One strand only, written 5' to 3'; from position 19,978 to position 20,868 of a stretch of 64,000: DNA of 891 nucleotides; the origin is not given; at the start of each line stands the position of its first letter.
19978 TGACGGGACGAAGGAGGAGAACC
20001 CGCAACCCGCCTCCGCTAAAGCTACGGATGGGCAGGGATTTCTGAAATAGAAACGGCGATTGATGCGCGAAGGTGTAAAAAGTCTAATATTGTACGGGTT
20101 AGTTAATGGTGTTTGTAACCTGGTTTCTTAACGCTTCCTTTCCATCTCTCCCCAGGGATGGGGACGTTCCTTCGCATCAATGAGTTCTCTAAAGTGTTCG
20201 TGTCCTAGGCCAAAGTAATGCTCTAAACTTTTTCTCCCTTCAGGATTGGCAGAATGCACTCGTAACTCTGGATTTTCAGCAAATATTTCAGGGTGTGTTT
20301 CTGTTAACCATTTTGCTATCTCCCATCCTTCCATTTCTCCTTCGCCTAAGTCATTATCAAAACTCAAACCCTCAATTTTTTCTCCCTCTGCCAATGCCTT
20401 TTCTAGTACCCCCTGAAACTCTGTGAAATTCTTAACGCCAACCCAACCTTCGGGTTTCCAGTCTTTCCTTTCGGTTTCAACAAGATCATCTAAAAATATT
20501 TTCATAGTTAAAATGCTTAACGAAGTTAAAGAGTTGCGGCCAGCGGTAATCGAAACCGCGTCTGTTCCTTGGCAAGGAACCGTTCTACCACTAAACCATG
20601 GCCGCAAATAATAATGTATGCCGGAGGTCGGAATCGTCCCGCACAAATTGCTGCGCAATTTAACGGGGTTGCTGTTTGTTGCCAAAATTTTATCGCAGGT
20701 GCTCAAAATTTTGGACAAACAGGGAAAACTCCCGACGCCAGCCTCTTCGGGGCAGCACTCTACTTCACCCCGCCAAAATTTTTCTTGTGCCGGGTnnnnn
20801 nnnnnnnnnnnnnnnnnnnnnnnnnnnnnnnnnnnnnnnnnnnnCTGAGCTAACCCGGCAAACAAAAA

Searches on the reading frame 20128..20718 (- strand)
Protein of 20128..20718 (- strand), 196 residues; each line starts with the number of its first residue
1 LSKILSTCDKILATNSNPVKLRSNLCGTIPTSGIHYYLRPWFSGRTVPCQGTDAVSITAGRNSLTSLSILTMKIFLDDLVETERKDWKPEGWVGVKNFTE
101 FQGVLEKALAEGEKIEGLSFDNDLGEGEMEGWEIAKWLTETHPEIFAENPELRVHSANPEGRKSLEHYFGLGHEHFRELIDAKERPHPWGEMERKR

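Call 93: search_protein_families(library=pfam, max_evalue=0.0001, proteins=[window:20128-20718:-])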
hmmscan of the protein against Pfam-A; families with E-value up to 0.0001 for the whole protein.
window:20128-20718:- (196 aa): 1 family
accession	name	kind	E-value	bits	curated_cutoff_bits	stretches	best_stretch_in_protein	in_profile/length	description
PF20274.4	cREC_REC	-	1.6e-18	67.6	27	1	72-168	1-85/88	Cyclic-phosphate processing Receiver domain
